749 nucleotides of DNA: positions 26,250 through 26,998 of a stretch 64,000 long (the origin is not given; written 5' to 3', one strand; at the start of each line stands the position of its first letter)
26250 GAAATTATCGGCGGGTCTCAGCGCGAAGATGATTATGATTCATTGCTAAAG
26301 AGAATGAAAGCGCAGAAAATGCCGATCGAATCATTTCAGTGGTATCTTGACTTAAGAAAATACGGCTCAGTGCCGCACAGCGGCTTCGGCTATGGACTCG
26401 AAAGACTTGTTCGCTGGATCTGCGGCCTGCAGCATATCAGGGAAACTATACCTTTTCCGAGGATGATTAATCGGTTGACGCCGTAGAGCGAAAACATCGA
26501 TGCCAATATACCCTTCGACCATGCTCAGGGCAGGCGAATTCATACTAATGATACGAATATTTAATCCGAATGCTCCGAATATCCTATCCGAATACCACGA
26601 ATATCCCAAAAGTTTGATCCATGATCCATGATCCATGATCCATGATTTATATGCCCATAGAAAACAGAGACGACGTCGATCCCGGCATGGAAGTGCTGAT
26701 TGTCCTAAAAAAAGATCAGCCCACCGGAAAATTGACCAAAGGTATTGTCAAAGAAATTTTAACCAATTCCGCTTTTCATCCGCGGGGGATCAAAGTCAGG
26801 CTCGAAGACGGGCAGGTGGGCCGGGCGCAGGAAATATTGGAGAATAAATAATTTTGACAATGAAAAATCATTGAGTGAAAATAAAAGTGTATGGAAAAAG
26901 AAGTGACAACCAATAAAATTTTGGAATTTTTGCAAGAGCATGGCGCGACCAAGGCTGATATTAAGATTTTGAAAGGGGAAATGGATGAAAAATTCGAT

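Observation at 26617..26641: GATCCAT heptamer tandem repeats abutting start codons (two loci): candidate slipped-strand or regulatory tracts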

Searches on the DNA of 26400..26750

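Call 91: search_rna_families(source=window, start=26400, end=26750, threshold=evalue, max_evalue=1)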
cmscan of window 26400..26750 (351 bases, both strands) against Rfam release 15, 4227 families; matches with E-value up to 1: 0.
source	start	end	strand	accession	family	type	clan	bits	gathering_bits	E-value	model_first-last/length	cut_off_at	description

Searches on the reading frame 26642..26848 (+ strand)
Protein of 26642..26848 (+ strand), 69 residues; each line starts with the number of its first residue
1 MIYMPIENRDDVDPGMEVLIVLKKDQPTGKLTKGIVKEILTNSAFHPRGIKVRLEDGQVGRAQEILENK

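Call 11: find_encoding_contigs(protein=window:26642-26848:+, flank=10000, max_places=10)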
Protein window:26642-26848:+ (69 aa): no gene with exactly this product is on record in the collection.

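Call 12: search_protein_families(library=pfam, proteins=[window:26642-26848:+])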
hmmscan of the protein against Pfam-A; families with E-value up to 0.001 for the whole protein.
window:26642-26848:+ (69 aa): 1 family
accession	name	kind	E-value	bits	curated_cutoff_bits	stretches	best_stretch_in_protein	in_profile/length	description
PF09962.14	DUF2196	-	1.1e-30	105.7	25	1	7-65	3-61/61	Uncharacterized conserved protein (DUF2196)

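Call 13: find_encoding_contigs(protein=window:26651-26848:+, flank=10000, max_places=10)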
Protein window:26651-26848:+ (66 aa): no gene with exactly this product is on record in the collection.

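Call 33: find_homologous_proteins(query=window:26651-26848:+, max_evalue=1e-8)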
Query window:26651-26848:+ (66 aa): 4473 proteins with E <= 1e-8 among 4475 candidates; the best 120 are listed.
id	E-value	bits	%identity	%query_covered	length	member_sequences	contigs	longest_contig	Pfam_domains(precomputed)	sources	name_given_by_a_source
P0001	3.4e-35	136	100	100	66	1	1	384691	PF09962.15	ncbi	ncbi:MAG: YwbE family protein [Patescibacteria group bacterium]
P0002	6.1e-31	122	86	98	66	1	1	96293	PF09962.15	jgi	-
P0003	2.6e-30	120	88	97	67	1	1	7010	PF09962.15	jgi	-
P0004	3.1e-30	120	85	100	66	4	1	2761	PF09962.15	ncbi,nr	ncbi:MAG: YwbE family protein [Candidatus Buchananbacteria bacterium]|nr:YwbE family protein [Candid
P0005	3.7e-29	117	88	97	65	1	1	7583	PF09962.15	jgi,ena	-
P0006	4.3e-28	113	80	100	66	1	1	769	PF09962.15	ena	-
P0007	8.5e-28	112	80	100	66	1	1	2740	PF09962.15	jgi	-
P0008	3.5e-27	110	81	97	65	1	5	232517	PF09962.15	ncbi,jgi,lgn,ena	-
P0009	4.0e-26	107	76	100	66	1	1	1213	PF09962.15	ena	-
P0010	4.5e-26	107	80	97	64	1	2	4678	PF09962.15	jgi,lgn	jgi:uncharacterized repeat protein (TIGR03833 family)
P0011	2.4e-25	105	81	97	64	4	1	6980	PF09962.15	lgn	-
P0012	6.4e-25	103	80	97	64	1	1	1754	PF09962.15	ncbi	-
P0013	1.4e-24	102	89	83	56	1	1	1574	PF09962.15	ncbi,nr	ncbi:MAG: YwbE family protein, partial [Aliifodinibius sp.]|nr:YwbE family protein [Fodinibius sp.] 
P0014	1.7e-24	102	81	95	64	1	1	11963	PF09962.15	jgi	jgi:uncharacterized repeat protein (TIGR03833 family)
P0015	2.8e-24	101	78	95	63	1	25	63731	PF09962.15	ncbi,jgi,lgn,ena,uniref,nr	ncbi:MAG: hypothetical protein A2469_02100 [Candidatus Magasanikbacteria bacterium RIFOXYC2_FULL_40_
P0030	1.5e-22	96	78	95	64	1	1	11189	PF09962.15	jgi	jgi:uncharacterized repeat protein (TIGR03833 family)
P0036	3.2e-22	95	80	91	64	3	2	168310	PF09962.15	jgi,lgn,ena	jgi:uncharacterized repeat protein (TIGR03833 family)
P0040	3.9e-22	95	78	89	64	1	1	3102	PF09962.15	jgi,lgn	jgi:uncharacterized repeat protein (TIGR03833 family)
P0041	4.2e-22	95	76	95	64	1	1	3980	PF09962.15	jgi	jgi:uncharacterized repeat protein (TIGR03833 family)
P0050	8.1e-22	94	72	98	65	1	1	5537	PF09962.15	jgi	jgi:uncharacterized repeat protein (TIGR03833 family)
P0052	1.1e-21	93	76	95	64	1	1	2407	PF09962.15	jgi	jgi:uncharacterized repeat protein (TIGR03833 family)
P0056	1.2e-21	93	75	91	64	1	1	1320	PF09962.15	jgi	jgi:uncharacterized repeat protein (TIGR03833 family)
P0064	1.6e-21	93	74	92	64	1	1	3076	PF09962.15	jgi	jgi:uncharacterized repeat protein (TIGR03833 family)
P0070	1.7e-21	93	75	92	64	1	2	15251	PF09962.15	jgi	jgi:uncharacterized repeat protein (TIGR03833 family)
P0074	1.9e-21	92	76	89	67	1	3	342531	PF09962.15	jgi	jgi:uncharacterized repeat protein (TIGR03833 family)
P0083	2.2e-21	92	75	92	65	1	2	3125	PF09962.15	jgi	jgi:uncharacterized repeat protein (TIGR03833 family)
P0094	2.6e-21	92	75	89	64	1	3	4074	PF09962.15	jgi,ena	jgi:uncharacterized repeat protein (TIGR03833 family)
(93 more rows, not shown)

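Call 34: find_encoding_contigs(protein=P0002, flank=3000, max_places=3)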
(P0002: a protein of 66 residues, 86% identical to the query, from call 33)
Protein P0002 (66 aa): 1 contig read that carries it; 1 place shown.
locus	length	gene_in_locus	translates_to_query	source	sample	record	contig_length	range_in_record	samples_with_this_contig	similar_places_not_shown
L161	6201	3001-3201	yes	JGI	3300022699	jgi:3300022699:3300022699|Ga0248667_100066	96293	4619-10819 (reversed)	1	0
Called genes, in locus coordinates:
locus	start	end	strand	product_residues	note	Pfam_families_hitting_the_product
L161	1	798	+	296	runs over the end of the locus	PF00535:Glycos_transf_2, PF10111:Glyco_tranf_2_2 (weak), PF13641:Glyco_tranf_2_3, PF13712:Glyco_tranf_2_5, PF13632:Glyco_trans_2_3 (faint), PF02709:Glyco_transf_7C (weak)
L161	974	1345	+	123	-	PF05635:23S_rRNA_IVP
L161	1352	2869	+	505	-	PF04932:Wzy_C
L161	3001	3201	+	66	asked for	PF09962:DUF2196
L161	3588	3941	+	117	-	-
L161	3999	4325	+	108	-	-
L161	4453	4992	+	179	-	PF01936:NYN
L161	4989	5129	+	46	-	-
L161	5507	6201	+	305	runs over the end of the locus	PF18899:DUF5655 (weak)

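Call 35: find_encoding_contigs(protein=P0003, flank=3000, max_places=3)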
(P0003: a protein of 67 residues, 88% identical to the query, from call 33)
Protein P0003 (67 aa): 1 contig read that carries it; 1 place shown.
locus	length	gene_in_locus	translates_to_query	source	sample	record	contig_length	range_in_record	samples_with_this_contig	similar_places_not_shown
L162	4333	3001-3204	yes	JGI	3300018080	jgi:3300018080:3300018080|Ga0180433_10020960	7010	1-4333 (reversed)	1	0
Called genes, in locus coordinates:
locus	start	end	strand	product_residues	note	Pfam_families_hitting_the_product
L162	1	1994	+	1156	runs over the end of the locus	PF02811:PHP, PF07733:DNA_pol3_alpha, PF17657:DNA_pol3_finger, PF14579:HHH_6, PF01336:tRNA_anti-codon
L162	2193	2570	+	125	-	PF13366:PDDEXK_3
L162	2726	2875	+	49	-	-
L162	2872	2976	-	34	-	-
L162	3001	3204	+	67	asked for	PF09962:DUF2196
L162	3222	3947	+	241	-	-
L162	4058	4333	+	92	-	?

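Call 36: find_encoding_contigs(protein=P0005, flank=3000, max_places=3)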
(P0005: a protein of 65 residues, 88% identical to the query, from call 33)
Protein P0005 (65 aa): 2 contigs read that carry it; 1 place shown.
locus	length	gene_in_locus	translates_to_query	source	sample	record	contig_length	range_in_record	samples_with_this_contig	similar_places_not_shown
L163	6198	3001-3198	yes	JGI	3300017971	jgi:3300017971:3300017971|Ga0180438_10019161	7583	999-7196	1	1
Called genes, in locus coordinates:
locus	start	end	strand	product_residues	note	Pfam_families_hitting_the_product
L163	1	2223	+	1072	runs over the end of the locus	?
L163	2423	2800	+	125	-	PF13366:PDDEXK_3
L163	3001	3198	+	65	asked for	PF09962:DUF2196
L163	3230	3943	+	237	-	-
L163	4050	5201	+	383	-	-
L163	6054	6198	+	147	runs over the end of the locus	PF02580:Tyr_Deacylase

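Call 37: find_encoding_contigs(protein=P0001, flank=10000, max_places=3)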
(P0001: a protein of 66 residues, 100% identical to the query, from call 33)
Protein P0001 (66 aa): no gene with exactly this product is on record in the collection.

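Call 65: find_encoding_contigs(protein=P0004, flank=1500, max_places=2)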
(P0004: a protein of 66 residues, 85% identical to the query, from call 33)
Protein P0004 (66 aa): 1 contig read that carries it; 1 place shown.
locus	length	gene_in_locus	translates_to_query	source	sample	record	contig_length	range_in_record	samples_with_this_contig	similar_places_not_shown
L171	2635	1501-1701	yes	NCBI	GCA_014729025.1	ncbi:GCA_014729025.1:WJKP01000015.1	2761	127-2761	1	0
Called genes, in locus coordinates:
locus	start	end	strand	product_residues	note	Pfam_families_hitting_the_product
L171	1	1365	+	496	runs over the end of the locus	PF04932:Wzy_C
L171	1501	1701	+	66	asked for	PF09962:DUF2196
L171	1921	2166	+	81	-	-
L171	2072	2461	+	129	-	PF01936:NYN (weak)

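Call 66: find_encoding_contigs(protein=P0007, flank=1500, max_places=2)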
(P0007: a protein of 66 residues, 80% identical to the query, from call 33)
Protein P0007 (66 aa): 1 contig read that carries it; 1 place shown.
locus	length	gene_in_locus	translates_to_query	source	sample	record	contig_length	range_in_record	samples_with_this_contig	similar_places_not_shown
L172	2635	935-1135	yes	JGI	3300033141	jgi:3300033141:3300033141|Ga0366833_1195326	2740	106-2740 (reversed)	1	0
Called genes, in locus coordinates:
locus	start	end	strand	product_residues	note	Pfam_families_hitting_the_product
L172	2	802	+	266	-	?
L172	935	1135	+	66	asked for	PF09962:DUF2196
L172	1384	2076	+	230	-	PF12686:DUF3800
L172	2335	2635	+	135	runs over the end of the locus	?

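Call 67: find_encoding_contigs(protein=P0008, flank=1500, max_places=3)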
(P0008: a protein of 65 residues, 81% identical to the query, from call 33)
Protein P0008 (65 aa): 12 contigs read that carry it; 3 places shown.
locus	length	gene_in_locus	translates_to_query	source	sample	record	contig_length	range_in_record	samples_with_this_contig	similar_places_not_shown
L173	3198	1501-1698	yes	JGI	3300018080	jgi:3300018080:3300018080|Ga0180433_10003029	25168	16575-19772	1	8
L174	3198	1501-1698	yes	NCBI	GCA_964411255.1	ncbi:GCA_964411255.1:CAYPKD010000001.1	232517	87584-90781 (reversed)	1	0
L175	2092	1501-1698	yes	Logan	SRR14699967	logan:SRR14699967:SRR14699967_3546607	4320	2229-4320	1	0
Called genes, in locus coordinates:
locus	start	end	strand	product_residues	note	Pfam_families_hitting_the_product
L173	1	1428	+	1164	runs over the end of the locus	PF02811:PHP, PF07733:DNA_pol3_alpha, PF17657:DNA_pol3_finger, PF14579:HHH_6, PF01336:tRNA_anti-codon (weak)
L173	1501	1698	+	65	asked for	PF09962:DUF2196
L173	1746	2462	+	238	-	-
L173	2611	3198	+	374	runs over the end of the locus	-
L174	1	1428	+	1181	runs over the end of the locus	PF02811:PHP, PF07733:DNA_pol3_alpha, PF17657:DNA_pol3_finger, PF14579:HHH_6, PF01336:tRNA_anti-codon (weak)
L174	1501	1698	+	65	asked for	PF09962:DUF2196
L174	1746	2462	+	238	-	-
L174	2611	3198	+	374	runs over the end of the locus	-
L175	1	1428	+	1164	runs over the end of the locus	PF02811:PHP, PF07733:DNA_pol3_alpha, PF17657:DNA_pol3_finger, PF14579:HHH_6, PF01336:tRNA_anti-codon (weak)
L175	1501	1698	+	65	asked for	PF09962:DUF2196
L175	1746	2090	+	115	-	?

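Call 68: find_encoding_contigs(protein=P0010, flank=1500, max_places=2)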
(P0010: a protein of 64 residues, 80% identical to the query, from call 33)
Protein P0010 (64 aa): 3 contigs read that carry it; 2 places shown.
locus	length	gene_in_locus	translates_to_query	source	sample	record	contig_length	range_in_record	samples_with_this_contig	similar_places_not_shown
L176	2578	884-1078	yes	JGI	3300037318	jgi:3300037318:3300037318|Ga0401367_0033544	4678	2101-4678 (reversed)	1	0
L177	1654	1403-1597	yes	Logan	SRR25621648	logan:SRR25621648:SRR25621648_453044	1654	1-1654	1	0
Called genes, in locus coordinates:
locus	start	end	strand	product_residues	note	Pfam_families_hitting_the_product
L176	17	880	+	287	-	PF00152:tRNA-synt_2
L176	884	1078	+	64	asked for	PF09962:DUF2196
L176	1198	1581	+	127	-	-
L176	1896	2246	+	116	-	-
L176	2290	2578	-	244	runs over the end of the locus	PF00733:Asn_synthase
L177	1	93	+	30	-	?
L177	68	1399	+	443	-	PF01336:tRNA_anti-codon, PF00152:tRNA-synt_2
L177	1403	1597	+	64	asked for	PF09962:DUF2196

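Call 70: search_solved_structures(query=window:26651-26848:+, max_evalue=1, show_alignments=1)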
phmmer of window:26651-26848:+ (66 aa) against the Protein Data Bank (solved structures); distinct sequences matched with E-value up to 1: 1.
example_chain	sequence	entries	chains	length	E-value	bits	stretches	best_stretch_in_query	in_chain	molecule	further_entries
3ds8_A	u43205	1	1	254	0.2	15.2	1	3-58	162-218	Lin2722 protein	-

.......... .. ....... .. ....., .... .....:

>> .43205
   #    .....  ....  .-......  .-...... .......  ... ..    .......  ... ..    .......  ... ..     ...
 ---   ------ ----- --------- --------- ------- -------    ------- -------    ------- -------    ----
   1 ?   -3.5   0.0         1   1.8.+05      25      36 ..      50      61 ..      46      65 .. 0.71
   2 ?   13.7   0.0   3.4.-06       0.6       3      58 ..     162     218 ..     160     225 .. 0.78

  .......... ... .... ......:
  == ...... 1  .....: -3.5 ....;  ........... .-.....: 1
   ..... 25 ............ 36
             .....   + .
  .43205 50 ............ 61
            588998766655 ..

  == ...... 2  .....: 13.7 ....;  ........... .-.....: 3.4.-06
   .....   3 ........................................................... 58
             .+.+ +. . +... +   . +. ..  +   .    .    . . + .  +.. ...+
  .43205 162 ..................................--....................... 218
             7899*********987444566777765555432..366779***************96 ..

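Call 72: search_protein_families(library=ncbifam, proteins=[window:26651-26848:+, L162:3222-3944:+], max_evalue=0.01)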
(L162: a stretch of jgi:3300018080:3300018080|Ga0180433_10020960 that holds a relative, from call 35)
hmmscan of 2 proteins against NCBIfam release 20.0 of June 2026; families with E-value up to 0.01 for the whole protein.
window:26651-26848:+ (66 aa): 1 family
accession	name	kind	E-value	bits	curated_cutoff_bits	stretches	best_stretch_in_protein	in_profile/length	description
TIGR03833.1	TIGR03833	hypoth_equivalog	3.9e-31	106.9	63.4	1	4-62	3-61/62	YwbE family protein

L162:3222-3944:+ (241 aa): 1 family
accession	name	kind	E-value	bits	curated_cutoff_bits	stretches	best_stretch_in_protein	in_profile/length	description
NF053815.1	teico_TcaA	equivalog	1.5e-06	27.3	550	1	8-74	3-69/463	membrane-associated protein TcaA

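Call 79: predict_structure(alignment_id=A2)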
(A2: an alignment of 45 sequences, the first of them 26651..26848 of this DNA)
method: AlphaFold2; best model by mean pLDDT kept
length: 66 residues; sequences in the alignment: 45
mean_pLDDT: 90.3   pTM: 0.74
mean pLDDT of the five models: 90.3, 87.4, 86.0, 85.2, 84.6
residues with pLDDT >= 90: 50; 70-90: 13; 50-70: 2; < 50: 1
segments of 3 or more residues with pLDDT < 50: none
pLDDT, mean of each block of 10 residues (from residue 1): 86 94 92 95 91 95 73
secondary structure, 60 per line:
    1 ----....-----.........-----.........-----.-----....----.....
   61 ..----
elements in order: E14-19 E28-36 E48-51 E56-62
